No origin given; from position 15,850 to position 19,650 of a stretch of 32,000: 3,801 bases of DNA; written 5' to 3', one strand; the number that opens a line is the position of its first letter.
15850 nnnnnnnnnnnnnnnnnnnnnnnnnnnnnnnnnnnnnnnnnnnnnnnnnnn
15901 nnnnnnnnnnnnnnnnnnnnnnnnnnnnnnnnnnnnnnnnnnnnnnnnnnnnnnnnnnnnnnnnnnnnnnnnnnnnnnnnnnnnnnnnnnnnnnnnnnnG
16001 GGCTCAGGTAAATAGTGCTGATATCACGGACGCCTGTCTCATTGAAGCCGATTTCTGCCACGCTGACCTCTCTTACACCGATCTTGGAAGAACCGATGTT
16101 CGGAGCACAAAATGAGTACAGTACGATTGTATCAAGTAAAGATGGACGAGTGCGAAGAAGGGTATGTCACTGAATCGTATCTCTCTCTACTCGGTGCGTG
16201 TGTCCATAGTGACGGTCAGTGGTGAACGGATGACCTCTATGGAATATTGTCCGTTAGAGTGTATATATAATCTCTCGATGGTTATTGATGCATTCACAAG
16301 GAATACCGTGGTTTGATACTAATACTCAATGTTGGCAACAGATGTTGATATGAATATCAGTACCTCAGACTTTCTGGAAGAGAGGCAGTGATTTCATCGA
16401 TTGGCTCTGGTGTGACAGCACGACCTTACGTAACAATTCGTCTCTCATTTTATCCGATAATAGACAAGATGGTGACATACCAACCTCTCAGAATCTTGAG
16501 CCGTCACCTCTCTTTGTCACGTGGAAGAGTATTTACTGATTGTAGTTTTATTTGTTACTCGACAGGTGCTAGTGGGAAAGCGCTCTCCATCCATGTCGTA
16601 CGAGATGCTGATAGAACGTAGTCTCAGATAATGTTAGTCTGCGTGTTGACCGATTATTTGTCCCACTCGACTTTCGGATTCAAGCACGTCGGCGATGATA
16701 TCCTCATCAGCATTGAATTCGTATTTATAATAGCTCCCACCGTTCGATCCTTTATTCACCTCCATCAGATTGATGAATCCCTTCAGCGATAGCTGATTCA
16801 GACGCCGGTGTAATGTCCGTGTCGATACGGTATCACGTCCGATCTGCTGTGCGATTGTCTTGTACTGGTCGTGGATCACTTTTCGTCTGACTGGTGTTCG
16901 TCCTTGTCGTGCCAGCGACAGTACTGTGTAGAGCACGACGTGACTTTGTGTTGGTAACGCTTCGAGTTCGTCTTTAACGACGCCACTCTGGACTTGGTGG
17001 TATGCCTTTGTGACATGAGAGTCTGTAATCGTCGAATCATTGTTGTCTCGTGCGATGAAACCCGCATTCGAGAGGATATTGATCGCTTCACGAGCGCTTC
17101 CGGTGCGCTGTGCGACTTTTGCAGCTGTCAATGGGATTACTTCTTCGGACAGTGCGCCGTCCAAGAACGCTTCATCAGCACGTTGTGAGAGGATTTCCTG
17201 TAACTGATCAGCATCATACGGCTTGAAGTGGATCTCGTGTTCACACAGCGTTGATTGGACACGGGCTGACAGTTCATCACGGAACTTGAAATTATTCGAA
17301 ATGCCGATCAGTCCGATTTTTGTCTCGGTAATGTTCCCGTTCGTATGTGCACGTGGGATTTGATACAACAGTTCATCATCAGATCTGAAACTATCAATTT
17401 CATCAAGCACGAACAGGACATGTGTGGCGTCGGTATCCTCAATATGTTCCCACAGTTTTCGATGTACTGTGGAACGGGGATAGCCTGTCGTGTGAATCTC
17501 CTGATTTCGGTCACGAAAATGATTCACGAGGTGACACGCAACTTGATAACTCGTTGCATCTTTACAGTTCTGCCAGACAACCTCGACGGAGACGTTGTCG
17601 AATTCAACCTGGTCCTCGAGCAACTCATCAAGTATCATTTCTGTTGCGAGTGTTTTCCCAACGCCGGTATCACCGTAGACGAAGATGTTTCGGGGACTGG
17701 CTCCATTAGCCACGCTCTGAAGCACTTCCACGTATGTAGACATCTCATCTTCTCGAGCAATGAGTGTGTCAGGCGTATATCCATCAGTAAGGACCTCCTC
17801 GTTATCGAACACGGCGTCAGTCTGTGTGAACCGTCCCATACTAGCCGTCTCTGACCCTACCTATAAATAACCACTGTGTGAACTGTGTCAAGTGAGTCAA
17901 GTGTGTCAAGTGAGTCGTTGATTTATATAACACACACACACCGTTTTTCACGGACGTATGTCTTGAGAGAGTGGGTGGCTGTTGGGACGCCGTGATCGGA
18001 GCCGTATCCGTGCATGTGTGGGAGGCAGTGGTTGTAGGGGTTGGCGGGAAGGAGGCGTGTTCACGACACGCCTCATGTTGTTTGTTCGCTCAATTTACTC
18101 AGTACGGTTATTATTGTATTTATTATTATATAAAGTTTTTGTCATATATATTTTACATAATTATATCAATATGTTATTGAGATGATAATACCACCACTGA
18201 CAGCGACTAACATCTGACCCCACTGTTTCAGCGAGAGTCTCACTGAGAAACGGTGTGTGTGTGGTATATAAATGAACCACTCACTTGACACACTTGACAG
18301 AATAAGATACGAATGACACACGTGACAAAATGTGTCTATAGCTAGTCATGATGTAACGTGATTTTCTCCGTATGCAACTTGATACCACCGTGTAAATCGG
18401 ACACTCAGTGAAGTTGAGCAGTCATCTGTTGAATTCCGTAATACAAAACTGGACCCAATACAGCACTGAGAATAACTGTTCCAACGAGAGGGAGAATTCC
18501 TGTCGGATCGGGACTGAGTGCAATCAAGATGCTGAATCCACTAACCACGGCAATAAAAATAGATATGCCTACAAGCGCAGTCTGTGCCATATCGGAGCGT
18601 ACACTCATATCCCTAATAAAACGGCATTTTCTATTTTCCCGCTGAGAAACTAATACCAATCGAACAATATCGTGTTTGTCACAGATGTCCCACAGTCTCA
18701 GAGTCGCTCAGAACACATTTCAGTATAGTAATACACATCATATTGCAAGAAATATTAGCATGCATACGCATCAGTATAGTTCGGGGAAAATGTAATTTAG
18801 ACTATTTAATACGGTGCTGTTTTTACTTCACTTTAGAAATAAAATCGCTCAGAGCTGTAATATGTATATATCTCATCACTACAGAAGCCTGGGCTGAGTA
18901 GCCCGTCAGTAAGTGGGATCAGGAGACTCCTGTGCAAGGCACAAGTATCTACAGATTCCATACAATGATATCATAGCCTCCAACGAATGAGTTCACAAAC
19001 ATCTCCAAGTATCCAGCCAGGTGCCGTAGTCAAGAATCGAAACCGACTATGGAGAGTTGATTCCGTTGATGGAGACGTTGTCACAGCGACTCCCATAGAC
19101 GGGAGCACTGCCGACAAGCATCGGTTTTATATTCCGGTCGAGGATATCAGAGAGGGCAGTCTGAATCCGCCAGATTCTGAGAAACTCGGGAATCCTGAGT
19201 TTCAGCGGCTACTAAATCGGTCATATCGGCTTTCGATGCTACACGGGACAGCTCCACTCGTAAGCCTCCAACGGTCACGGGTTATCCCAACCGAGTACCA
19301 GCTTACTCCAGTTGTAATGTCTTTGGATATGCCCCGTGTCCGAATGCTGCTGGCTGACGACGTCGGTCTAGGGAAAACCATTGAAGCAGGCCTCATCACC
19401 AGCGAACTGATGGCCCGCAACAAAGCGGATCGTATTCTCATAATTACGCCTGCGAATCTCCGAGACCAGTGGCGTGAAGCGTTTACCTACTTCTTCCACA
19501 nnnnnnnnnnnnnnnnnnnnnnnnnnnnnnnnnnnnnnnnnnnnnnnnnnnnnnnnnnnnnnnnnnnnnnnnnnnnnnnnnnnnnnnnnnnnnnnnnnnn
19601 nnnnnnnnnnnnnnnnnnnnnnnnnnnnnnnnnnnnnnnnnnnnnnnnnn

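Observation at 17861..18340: Replication-origin-like architecture next to orc1: 58-nt inverted repeats with a (GT)n tract, a G-rich block with a 9-bp hairpin, and a 12% GC unwinding block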

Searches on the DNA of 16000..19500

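Call 16: search_rna_families(source=window, start=16000, end=19500, threshold=evalue, max_evalue=1)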
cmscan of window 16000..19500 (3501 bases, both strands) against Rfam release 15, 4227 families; matches with E-value up to 1: 1.
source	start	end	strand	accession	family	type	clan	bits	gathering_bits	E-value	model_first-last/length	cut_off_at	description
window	19076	19117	-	RF03838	MIR8032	Gene; miRNA;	-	23.2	78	0.08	1-48/48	no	MIR8032 microRNA precursor family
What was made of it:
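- Tried and rejected: It gave only a chance miRNA hit inside the helicase gene and nothing in the origin (call 16).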
